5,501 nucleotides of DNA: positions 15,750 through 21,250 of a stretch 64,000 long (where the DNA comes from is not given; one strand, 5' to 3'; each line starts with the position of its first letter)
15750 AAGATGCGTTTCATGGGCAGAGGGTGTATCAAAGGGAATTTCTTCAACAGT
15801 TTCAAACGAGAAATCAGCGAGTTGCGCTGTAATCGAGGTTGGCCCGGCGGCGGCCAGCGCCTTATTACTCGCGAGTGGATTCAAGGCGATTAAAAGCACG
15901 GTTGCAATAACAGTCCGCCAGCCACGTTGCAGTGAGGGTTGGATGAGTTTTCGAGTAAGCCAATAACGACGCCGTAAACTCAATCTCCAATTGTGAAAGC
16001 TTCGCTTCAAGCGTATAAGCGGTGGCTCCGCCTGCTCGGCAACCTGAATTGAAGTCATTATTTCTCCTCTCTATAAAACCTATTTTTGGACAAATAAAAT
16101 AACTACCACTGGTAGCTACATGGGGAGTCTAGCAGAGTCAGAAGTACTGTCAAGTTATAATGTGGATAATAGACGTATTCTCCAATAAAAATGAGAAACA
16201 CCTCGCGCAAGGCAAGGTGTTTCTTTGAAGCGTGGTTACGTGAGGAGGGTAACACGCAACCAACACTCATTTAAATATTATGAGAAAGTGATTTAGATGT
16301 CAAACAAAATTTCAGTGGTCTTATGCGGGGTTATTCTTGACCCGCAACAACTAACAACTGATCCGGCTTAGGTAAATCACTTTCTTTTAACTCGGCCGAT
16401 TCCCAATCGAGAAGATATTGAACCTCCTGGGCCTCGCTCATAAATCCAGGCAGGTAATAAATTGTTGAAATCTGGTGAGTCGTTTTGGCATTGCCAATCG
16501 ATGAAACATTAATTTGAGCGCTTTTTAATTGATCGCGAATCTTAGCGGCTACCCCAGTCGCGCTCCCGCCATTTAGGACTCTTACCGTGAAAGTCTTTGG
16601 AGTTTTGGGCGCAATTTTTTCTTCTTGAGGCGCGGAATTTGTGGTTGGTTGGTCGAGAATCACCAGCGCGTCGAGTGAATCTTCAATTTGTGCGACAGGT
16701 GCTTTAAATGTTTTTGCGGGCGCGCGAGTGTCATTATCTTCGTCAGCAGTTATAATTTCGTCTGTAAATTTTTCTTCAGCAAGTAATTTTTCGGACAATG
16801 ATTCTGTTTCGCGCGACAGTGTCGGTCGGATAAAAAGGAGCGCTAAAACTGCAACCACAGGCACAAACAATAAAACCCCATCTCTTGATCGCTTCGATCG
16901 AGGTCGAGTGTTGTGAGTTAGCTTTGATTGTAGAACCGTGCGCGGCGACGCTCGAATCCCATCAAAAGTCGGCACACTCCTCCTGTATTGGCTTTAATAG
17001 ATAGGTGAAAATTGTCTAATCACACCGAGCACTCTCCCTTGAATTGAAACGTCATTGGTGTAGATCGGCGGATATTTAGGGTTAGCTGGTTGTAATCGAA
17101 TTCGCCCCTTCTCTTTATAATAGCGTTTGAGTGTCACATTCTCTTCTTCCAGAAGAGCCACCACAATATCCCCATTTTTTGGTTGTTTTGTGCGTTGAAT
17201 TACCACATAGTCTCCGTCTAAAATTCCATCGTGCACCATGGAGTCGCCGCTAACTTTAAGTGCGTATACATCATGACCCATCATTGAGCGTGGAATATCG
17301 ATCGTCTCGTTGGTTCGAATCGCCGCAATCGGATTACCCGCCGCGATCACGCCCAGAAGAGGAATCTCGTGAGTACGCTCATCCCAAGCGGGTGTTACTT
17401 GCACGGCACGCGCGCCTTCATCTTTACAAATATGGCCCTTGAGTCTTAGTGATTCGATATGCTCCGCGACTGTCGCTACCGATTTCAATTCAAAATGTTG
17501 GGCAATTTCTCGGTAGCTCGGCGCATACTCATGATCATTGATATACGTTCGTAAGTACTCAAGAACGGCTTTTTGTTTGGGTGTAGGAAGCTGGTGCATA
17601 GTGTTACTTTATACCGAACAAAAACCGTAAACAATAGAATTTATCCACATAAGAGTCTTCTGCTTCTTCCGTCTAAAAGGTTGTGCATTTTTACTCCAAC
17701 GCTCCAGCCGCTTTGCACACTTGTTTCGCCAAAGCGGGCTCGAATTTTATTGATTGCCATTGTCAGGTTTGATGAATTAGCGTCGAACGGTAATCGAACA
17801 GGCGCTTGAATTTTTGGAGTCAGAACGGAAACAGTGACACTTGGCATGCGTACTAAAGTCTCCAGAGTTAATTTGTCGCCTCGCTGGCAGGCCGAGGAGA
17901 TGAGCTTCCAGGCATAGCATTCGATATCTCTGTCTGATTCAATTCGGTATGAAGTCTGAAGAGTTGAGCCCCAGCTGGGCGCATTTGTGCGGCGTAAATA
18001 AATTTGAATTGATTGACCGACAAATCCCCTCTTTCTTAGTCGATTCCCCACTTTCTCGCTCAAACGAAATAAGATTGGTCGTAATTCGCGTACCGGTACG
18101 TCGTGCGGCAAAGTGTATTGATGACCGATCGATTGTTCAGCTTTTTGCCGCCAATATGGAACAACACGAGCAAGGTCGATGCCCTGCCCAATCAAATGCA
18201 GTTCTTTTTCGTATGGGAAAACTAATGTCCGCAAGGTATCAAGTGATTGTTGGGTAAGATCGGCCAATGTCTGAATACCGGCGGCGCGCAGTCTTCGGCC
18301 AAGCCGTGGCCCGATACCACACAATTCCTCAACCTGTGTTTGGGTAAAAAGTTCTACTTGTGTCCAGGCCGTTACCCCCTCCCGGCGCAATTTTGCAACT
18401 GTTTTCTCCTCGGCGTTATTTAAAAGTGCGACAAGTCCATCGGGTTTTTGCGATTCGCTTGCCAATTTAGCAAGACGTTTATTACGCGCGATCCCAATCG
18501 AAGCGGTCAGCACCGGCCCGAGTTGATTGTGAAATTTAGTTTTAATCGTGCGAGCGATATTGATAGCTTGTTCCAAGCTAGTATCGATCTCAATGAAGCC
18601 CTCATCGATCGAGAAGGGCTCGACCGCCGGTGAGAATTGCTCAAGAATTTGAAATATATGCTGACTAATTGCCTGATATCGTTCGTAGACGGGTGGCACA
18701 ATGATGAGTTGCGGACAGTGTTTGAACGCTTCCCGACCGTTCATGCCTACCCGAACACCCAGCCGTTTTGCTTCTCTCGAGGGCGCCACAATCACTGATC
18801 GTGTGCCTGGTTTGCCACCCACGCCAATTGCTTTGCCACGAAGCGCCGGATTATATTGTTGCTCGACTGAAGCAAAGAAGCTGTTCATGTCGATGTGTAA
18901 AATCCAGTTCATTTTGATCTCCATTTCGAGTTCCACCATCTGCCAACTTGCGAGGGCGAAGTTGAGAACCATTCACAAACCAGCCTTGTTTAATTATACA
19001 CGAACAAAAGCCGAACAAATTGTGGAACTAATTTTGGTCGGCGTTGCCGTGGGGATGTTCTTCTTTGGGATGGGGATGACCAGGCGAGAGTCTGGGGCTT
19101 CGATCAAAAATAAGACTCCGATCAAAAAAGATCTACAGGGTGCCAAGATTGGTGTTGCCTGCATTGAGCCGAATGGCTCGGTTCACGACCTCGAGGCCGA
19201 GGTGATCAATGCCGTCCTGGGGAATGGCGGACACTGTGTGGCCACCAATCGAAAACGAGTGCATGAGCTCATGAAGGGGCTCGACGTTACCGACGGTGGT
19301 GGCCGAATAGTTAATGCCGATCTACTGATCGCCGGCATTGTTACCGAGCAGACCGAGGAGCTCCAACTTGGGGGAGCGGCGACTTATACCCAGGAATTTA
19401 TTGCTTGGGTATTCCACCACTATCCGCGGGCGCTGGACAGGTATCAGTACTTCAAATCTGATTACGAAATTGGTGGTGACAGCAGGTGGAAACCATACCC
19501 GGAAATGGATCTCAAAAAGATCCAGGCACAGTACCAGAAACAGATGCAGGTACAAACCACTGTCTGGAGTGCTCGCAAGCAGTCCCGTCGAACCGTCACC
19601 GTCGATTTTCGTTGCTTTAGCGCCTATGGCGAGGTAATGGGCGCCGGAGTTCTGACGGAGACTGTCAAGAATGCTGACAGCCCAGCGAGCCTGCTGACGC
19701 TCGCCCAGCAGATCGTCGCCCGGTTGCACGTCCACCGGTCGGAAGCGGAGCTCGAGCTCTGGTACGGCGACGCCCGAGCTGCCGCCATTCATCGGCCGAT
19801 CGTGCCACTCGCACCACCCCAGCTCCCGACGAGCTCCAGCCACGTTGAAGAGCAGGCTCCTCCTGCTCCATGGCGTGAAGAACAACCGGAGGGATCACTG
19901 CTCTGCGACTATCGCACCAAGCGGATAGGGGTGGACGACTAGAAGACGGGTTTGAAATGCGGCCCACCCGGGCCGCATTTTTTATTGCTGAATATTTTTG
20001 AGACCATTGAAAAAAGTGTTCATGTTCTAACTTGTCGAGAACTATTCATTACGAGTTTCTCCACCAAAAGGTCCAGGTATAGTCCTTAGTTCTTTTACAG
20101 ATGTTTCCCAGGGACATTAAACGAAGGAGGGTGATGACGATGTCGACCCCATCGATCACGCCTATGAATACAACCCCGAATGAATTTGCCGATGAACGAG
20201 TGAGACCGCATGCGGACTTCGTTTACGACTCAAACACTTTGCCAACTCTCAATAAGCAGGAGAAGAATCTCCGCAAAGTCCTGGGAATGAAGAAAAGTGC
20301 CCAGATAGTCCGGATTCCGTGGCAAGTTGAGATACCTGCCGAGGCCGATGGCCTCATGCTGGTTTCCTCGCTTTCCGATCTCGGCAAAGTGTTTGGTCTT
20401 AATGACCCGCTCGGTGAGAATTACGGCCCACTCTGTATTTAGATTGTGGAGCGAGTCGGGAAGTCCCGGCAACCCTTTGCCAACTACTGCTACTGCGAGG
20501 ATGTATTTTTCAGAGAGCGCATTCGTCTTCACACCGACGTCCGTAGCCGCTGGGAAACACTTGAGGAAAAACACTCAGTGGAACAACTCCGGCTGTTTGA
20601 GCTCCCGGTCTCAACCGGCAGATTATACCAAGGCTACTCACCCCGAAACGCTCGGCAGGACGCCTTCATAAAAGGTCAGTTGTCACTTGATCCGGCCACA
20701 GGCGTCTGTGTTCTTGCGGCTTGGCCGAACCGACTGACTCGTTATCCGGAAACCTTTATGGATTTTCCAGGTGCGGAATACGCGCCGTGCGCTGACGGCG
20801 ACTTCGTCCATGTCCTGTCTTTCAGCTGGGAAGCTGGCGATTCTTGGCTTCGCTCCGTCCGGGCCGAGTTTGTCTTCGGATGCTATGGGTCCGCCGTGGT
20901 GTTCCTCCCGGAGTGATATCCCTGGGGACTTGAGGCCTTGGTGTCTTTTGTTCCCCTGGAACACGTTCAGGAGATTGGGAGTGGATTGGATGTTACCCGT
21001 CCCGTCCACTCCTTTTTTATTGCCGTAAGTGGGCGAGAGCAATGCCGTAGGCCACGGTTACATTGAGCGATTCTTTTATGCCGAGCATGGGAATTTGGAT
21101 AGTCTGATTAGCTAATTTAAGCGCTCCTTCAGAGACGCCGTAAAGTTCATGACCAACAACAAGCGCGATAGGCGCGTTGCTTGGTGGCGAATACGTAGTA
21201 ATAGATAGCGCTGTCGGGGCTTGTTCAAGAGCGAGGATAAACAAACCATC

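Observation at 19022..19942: Island protein A as a candidate SOS-induced membrane-anchored division inhibitor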

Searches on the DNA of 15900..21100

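Call 84: search_rna_families(source=window, start=15900, end=21100, threshold=evalue, max_evalue=1)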
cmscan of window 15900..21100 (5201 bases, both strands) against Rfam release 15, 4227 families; matches with E-value up to 1: 1.
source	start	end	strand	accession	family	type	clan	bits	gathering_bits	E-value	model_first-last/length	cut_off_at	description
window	16056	16136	-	RF01054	preQ1-II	Cis-reg; riboswitch;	-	24.9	47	0.63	1-99/99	no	PreQ1-II (pre queuosine) riboswitch aptamer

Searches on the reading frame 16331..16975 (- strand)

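Call 4: search_protein_families(library=pfam, proteins=[window:16331-16975:-], max_evalue=0.1)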
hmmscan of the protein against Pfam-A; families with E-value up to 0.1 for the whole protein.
window:16331-16975:- (214 aa): 2 families
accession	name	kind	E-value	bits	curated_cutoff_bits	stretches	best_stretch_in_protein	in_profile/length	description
PF13399.11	LytR_C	-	6.7e-10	40.2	22.2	1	129-212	2-83/86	LytR cell envelope-related transcriptional attenuator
PF22468.2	ACT_9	-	0.068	13.4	27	0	139-171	11-43/61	ACT domain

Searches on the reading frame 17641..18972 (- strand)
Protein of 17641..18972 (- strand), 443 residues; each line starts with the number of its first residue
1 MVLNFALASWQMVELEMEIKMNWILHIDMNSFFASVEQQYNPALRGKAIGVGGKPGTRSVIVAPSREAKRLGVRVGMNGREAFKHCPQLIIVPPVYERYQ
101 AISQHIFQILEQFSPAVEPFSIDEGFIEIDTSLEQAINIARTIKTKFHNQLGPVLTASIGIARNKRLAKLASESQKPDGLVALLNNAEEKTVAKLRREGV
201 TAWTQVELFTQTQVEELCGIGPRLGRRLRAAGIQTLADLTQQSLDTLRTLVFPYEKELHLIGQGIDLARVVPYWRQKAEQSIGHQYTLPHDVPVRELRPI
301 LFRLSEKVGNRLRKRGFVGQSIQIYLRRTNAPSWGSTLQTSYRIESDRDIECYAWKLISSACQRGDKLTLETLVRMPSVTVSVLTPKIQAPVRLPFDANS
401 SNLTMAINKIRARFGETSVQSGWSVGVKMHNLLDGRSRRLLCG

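Call 4: search_protein_families(library=pfam, proteins=[window:17641-18972:-], max_evalue=0.1)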
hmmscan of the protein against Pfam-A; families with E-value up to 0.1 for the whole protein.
window:17641-18972:- (443 aa): 9 families
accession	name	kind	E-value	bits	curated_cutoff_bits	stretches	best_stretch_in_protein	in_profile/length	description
PF00817.25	IMS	-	1.3e-40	139.2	23.2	1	27-173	1-148/148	impB/mucB/samB family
PF11799.13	IMS_C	-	3.5e-10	40.7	20.7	1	280-385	2-100/109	impB/mucB/samB family C-terminal domain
PF14520.12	HHH_5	-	0.00027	21.8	27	1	219-250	9-40/57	Helix-hairpin-helix domain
PF21999.2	IMS_HHH_1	-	0.0009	20.1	27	1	216-249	2-35/53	DNA polymerase-iota, thumb domain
PF08827.16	DUF1805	-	0.0031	18.2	29.5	1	61-84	39-62/64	Domain of unknown function (DUF1805)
PF11798.14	IMS_HHH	-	0.013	16.2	24.4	1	212-233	11-32/32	IMS family HHH motif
PF02961.22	SAM_BAF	-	0.025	15.5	25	0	210-242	16-48/88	Barrier to autointegration factor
PF10391.15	DNA_pol_lambd_f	-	0.044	14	29.8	0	219-243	8-32/51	Fingers domain of DNA polymerase lambda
PF08817.16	YukD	-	0.053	14.7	27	0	288-313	17-36/76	WXG100 protein secretion system (Wss), protein YukD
